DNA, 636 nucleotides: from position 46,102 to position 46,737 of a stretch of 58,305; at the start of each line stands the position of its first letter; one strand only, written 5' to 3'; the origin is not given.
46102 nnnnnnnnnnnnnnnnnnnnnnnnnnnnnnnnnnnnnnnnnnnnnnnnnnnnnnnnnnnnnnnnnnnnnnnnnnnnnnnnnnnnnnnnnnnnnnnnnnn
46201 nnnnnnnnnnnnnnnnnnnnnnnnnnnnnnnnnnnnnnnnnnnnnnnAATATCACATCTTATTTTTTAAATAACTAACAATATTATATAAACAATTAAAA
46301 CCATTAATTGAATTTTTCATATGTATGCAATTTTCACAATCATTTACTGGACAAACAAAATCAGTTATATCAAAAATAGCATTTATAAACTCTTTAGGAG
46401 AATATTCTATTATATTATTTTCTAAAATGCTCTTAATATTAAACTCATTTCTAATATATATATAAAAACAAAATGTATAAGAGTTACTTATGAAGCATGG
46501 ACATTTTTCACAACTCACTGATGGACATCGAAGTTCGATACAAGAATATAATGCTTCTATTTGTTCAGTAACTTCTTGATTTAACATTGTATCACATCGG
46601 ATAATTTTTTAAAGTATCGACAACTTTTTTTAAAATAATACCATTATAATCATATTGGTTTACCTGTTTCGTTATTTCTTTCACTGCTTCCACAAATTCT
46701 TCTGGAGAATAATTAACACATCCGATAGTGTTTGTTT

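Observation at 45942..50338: Expanded family of about 9-11 small Cys-rich paralogues in two tandem arrays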

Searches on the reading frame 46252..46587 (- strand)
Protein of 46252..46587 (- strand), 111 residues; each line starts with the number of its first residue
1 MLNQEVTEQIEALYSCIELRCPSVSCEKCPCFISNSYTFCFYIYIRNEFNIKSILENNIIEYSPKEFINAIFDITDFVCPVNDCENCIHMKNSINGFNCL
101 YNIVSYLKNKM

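Call 4: search_protein_families(library=pfam, proteins=[window:46252-46587:-], max_evalue=1)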
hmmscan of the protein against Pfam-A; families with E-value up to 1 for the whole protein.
window:46252-46587:- (111 aa): 1 family
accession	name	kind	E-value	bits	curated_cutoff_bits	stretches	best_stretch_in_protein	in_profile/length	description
PF03083.21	MtN3_slv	-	0.0076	16.7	23.7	1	68-107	6-44/87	Sugar efflux transporter for intercellular exchange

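Call 5: search_protein_families(library=phrogs, proteins=[window:46252-46587:-], max_evalue=1)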
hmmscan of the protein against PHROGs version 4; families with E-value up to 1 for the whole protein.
window:46252-46587:- (111 aa): 0 families

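Call 16: find_homologous_proteins(query=A1, max_evalue=0.01)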
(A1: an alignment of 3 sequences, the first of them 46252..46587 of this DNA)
Query A1 (3 sequences) (111 aa, profile of the alignment): 3 proteins with E <= 0.01 among 53 candidates.
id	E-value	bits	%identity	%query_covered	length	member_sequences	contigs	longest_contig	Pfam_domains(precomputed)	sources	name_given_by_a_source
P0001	2.0e-49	184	100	100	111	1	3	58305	-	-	-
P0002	1.9e-41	158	34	84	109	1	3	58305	-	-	-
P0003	2.6e-36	142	40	70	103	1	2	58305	-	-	-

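Call 19: find_encoding_contigs(protein=P0001, flank=10000, max_places=10)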
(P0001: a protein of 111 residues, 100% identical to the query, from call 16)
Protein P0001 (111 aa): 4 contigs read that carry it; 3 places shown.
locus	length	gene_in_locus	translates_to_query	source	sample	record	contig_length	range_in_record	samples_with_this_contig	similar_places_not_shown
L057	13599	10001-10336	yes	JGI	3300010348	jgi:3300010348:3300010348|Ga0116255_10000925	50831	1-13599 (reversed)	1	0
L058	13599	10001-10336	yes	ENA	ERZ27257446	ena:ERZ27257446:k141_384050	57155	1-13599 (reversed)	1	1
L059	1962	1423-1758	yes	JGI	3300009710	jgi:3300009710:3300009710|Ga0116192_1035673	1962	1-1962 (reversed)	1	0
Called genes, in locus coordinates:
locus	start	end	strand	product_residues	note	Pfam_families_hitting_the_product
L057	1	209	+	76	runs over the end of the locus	-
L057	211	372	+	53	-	-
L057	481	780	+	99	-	-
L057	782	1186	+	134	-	-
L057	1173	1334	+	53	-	-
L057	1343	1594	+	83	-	-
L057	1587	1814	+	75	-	-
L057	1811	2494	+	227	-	-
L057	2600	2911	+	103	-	-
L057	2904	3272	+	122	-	-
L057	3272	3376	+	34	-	-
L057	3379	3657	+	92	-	-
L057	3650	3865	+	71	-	-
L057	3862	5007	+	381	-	PF07728:AAA_5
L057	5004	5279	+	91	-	-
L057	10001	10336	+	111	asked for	-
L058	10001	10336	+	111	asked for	-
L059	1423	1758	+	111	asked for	-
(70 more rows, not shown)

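Call 32: predict_structure(alignment_id=A1)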
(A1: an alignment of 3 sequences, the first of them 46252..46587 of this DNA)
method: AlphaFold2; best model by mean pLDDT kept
length: 111 residues; sequences in the alignment: 3
mean_pLDDT: 61.7   pTM: 0.49
mean pLDDT of the five models: 61.7, 58.2, 41.4, 40.6, 40.5
residues with pLDDT >= 90: 0; 70-90: 33; 50-70: 58; < 50: 20
segments of 3 or more residues with pLDDT < 50: 20-31, 33-39
pLDDT, mean of each block of 10 residues (from residue 1): 70 62 45 46 63 71 74 67 52 59 69 57
secondary structure, 60 per line:
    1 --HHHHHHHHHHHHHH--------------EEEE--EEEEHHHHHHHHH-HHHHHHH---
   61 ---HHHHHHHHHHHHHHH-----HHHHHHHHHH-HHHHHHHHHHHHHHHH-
elements in order: H3-16 E31-34 E37-40 H41-49 H51-57 H64-78 H84-93 H95-110
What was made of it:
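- Tried and rejected: AF2 with only three sequences was poor (pLDDT 62, call 32).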

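Call 42: search_protein_representatives(alignment_id=A1)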
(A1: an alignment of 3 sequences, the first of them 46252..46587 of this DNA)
Query: 3 sequences, 111 profile positions. Proteins with E-value up to 0.001 (for the whole library): 9; up to 1e-10: 3; up to 1e-30: 2. The best 9 are listed.
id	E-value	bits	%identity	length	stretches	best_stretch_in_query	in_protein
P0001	6.3e-50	184.0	-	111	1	1-111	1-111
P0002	6.0e-42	158.3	-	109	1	1-104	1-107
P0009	2.1e-12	63.1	-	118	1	3-105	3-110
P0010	1.5e-09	53.9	-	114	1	1-105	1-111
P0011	2.0e-08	50.3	-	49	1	52-110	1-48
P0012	4.5e-08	49.2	-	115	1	4-104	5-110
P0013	2.8e-07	46.7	-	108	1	4-104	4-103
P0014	5.2e-07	45.8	-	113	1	4-104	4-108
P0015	8.3e-06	41.9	-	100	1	32-104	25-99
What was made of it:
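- Tried and rejected: The exhaustive profile search was needed (call 42).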

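Call 44: find_encoding_contigs(protein=P0009, flank=10000, max_places=4)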
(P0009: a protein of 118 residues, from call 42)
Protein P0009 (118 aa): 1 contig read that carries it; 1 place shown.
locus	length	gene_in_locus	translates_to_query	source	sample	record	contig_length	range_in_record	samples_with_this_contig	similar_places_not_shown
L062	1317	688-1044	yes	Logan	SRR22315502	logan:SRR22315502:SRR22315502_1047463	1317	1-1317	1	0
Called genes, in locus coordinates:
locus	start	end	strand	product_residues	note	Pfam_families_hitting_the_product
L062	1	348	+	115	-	?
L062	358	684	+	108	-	-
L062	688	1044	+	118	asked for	-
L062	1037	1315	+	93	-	?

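Call 48: find_encoding_contigs(protein=P0010, flank=10000, max_places=4)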
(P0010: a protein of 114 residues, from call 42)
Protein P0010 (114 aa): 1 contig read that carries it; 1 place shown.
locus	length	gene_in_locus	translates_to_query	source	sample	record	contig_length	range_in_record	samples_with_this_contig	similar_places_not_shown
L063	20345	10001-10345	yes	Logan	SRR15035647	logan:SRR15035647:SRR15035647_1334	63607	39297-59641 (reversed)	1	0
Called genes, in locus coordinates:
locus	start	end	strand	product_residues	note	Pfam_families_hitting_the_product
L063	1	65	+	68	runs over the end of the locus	-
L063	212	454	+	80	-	-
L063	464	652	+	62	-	-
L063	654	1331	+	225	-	-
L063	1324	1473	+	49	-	-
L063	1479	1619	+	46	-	-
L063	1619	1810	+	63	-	-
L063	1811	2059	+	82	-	-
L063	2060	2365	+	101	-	-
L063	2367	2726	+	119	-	-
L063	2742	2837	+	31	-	-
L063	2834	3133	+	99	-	-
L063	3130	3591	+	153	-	-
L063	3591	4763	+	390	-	PF07728:AAA_5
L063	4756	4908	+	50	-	-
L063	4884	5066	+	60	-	-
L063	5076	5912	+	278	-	PF23822:DUF7192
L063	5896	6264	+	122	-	-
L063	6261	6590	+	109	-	-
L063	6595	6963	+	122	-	-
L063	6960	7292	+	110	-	-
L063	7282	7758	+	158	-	PF10263:SprT-like (weak)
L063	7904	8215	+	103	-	-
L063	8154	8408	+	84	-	-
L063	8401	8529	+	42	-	-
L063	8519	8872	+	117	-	-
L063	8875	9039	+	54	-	-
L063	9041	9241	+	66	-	-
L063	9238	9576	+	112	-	-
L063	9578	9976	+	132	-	PF00075:RNase_H, PF13456:RVT_3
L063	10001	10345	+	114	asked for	-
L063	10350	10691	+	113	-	-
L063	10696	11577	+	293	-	PF09414:RNA_ligase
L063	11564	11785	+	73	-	-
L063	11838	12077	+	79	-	-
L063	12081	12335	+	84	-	-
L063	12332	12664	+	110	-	-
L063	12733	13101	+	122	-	-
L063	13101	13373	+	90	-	-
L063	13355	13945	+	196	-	PF13521:AAA_28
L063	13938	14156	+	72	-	-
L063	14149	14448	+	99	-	-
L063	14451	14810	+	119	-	-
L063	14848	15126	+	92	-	-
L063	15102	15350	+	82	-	-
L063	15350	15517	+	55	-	-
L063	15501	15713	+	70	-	-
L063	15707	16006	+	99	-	PF04071:zf-like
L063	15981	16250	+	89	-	-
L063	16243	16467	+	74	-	-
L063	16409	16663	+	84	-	-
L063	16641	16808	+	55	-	-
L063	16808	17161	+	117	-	-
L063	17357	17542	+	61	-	-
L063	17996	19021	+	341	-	-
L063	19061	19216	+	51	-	-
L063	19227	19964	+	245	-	PF13479:AAA_24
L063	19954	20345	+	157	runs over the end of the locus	-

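Call 53: find_encoding_contigs(protein=P0012, flank=10000, max_places=3)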
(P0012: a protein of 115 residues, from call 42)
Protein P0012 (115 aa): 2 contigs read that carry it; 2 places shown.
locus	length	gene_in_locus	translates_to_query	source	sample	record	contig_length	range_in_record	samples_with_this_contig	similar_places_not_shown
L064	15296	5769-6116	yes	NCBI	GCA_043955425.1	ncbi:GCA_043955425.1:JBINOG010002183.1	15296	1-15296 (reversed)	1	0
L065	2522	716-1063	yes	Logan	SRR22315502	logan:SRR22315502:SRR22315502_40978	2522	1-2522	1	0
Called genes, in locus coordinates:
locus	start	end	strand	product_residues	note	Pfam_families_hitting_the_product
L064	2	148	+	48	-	?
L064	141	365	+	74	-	-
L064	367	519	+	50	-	-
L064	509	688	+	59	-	-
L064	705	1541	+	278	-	PF23822:DUF7192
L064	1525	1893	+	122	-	-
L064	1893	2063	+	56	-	-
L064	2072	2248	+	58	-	-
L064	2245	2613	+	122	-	-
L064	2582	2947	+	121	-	-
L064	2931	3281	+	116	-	-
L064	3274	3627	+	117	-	-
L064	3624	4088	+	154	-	-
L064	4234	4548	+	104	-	-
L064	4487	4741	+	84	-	-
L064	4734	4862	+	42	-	-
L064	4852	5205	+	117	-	-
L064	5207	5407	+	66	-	-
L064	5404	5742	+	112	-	-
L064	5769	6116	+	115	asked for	-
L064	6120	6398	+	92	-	-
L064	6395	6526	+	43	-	-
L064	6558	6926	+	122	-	-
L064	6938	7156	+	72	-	-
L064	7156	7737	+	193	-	PF13521:AAA_28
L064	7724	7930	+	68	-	-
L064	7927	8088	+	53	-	-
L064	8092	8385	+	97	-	-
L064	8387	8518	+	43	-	-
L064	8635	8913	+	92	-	-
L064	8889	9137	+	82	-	-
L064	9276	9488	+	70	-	-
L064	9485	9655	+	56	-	-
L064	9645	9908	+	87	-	-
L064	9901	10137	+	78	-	-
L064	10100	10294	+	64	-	-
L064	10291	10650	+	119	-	-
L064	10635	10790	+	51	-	-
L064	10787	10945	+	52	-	-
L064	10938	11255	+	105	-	-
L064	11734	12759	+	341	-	-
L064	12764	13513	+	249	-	PF13479:AAA_24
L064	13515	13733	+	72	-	-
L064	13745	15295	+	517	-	?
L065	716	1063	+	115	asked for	-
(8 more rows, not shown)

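Call 54: find_encoding_contigs(protein=P0015, flank=10000, max_places=3)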
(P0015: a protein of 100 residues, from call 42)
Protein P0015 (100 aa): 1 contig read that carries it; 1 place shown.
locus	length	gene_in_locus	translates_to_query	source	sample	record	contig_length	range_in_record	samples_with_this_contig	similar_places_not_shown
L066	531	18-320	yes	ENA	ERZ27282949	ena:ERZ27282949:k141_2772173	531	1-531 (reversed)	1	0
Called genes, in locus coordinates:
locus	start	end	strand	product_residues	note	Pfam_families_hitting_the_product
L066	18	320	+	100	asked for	-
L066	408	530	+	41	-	?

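Call 62: find_homologous_proteins(query=A5, max_evalue=10)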
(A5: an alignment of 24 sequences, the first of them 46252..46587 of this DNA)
Query A5 (24 sequences) (111 aa, profile of the alignment): 5 proteins with E <= 10 among 275 candidates.
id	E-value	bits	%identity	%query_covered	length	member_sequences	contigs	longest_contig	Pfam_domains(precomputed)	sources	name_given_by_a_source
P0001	9.0e-20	89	100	100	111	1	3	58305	-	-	-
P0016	1.3e-13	69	21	26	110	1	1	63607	-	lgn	-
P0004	3.6e-9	55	27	41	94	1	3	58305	-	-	-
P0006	6.0e-5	41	-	-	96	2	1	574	-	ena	-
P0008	2.7e+0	26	43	13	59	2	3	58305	-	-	-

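Call 65: search_solved_structures(query=A4, max_evalue=10)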
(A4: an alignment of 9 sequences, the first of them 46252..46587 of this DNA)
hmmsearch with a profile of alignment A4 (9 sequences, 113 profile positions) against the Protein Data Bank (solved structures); distinct sequences matched with E-value up to 10: 7.
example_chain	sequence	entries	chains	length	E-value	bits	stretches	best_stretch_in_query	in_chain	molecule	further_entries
7s68_A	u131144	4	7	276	0.36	13.9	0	25-73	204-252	Fusion of PARP1 zinc fingers 1 and 3 (Zn1, Zn3) | Fusion of human PARP1 zinc fingers 1 and 3 (Zn1, Zn3) | Fusion of human PARP1 zinc fingers 1 and 3 (Zn1, Zn3),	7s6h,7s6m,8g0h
8gbq_B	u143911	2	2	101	0.46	13.6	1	10-44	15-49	E3 ubiquitin-protein ligase RNF125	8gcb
2l69_A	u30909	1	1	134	0.69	13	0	61-83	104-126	Rossmann 2x3 fold protein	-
4opx_A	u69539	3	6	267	0.77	12.9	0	25-73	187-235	Poly [ADP-ribose] polymerase 1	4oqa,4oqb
2rop_A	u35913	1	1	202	1.2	12.2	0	16-37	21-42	Copper-transporting ATPase 2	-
9mu7_K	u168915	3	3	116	1.7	11.7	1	52-92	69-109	DNA-directed RNA polymerase II subunit RPB11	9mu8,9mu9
7a57_A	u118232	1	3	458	2.9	11.1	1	20-80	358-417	Envelopment polyprotein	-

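Call 66: search_solved_structures(query=A6, max_evalue=10)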
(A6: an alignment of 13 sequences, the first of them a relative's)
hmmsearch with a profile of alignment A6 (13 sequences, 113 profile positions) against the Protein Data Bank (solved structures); distinct sequences matched with E-value up to 10: 1.
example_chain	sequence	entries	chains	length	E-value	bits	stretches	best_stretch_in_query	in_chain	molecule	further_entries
4jqf_A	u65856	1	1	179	0.77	13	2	11-56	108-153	CST complex subunit STN1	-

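Call 67: search_protein_families(library=pfam, alignment_id=A5, max_evalue=1)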
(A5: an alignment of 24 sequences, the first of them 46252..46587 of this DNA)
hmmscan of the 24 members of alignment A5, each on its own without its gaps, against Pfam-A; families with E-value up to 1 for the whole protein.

A. member 1, window:46252-46587:- (111 aa): 1 family
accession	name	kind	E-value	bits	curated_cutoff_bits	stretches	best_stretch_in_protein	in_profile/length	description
PF03083.21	MtN3_slv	-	0.0076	16.7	23.7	1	68-107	6-44/87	Sugar efflux transporter for intercellular exchange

B. families by the number of members that match (of 24 scanned): 13 families
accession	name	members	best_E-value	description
PF07389.17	Pox_B6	1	0.0023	Vaccinia B6 protein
PF05453.18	Toxin_6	1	0.0047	BmTXKS1/BmP02 toxin family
PF03083.21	MtN3_slv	1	0.0076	Sugar efflux transporter for intercellular exchange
PF21762.3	DEDDh_C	1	0.0077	DNA polymerase III subunit epsilon-like, C-terminal domain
PF21484.3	Chp1-like_PIN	1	0.01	Chromo domain-containing protein 1-like, PIN domain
PF12636.12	DUF3781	1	0.017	Protein of unknown function (DUF3781)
PF25415.1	EGF_BRNP1-3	1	0.018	BRNP1-3, EGF domain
PF02760.21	HIN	1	0.032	HIN-200/IF120x domain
PF06338.17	ComK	1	0.04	ComK protein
PF03071.21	GNT-I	1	0.08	GNT-I family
PF14730.11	DUF4468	1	0.1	Domain of unknown function (DUF4468) with TBP-like fold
PF22182.2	DUF6945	1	0.11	Domain of unknown function (DUF6945)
PF14634.12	zf-RING_5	1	0.32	zinc-RING finger domain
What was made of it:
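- On WhiB-like (Wbl, PF02467): No Pfam hit for any of 24 members (calls 4, 67).
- Closest known: WhiB-like. Different: The family lacks the Wbl turn motif and gives no Pfam match (calls 4, 67).
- There is no Pfam hit to either (calls 4, 67).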

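Call 68: search_protein_families(library=phrogs, alignment_id=A5, max_evalue=0.1)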
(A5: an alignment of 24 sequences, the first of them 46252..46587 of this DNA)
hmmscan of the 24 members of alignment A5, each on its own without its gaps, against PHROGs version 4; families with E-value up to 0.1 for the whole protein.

A. member 1, window:46252-46587:- (111 aa): 0 families

B. families by the number of members that match (of 24 scanned): 9 families
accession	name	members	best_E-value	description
phrog_14146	-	2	0.0056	-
phrog_16571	-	2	0.0064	-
phrog_10690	-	1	0.0082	-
phrog_8012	-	1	0.028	-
phrog_11357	-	1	0.036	-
phrog_28843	-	1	0.052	-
phrog_447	-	1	0.065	NAD synthetase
phrog_36571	-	1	0.081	-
phrog_7083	-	1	0.099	-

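Call 71: predict_structure(alignment_id=A7)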
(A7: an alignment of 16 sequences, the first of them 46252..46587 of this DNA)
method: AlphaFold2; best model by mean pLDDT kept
length: 111 residues; sequences in the alignment: 16
mean_pLDDT: 84.0   pTM: 0.77
mean pLDDT of the five models: 84.0, 82.9, 80.0, 74.8, 61.2
residues with pLDDT >= 90: 22; 70-90: 84; 50-70: 5; < 50: 0
segments of 3 or more residues with pLDDT < 50: none
pLDDT, mean of each block of 10 residues (from residue 1): 77 88 82 85 89 77 92 86 80 81 87 79
secondary structure, 60 per line:
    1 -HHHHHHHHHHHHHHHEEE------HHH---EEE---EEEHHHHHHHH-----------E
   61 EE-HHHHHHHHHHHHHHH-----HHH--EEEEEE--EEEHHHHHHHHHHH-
elements in order: H2-16 E17-19 E32-34 E38-40 H41-48 E60-62 H64-78 E89-94 E97-99 H100-110
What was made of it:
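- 46252..46587 (-): A1, 111 aa, alpha-type. Both modules are intact: Cys4 at C21/C26/C29/C40 and at C79/C84/C87/C99. AF2 pLDDT 84 with two equivalent repeats (call 71).
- On Treble-clef / zinc-knuckle Cys4 zinc fingers (structural class): The AF2 secondary structure fits: turn at 26-28, hairpin at 32-40, and C40 before helix 41-48, repeated at 84-110 (call 71).
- Fold: AF2 with 16 sequences gives pLDDT 84 and pTM 0.77, with two equivalent helix, knuckle, hairpin, helix repeats (call 71).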

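Call 74: fold_search(model_id=the predicted structure, library=pdb)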
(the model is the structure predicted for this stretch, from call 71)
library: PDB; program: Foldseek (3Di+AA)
matches with E <= 10: 11; with E <= 0.001: 0
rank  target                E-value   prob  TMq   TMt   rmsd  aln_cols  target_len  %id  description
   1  5l8w_A                4.6e+00  0.02  0.24  0.11  10.9       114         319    9  Structure of USP12-UB-PRG/UAF1 (released 2016-09-28)
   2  8wg5_M                4.6e+00  0.02  0.22  0.10  14.9       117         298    9  Cryo-EM structure of USP16 bound to H2AK119Ub nucleosome (released 2023-12-27)
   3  6j7f_A                4.9e+00  0.01  0.13  0.06  14.5        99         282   16  Complex of GGTaseIII, farnesyl-Ykt6 (C-terminal methylated), and GGPP (released 2020-01-22)
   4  6j7x_A                5.2e+00  0.01  0.15  0.08  14.9        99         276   13  Complex of GGTaseIII, farnesyl-Ykt6, and GGPP (released 2020-01-22)
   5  9buh_U                6.0e+00  0.01  0.12  0.05  11.5        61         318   15  Cryo-EM structure of respiratory supercomplex I III IV (released 2025-05-21)
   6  5k36_K                6.0e+00  0.01  0.15  0.03  21.3       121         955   14  Structure of an eleven component nuclear RNA exosome complex bound to RNA (released 2016-11-02)
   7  5jea_J                6.8e+00  0.01  0.14  0.02  17.0        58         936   16  Structure of a cytoplasmic 11-subunit RNA exosome complex including Ski7, bound to RNA (released 2016-07-13)
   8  4ifd_J                6.8e+00  0.01  0.14  0.02  17.5        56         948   18  Crystal structure of an 11-subunit eukaryotic exosome complex bound to RNA (released 2013-02-06)
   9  5vzj_K                7.8e+00  0.01  0.13  0.02  21.0        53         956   17  STRUCTURE OF A TWELVE COMPONENT MPP6-NUCLEAR RNA EXOSOME COMPLEX BOUND TO RNA (released 2017-08-02)
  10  7ke3_C                9.5e+00  0.02  0.28  0.21   6.3        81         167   11  Heavy chain ferritin with C-terminal EBNA1 epitope (released 2021-09-01)
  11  4mrt_A                9.5e+00  0.01  0.10  0.05   4.5        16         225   19  Structure of the Phosphopantetheine Transferase Sfp in Complex with Coenzyme A and a Peptidyl Carrier Protein (released 2014-04-23)
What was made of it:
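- There is no match to any DNA-binding family or fold (calls 67, 74).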
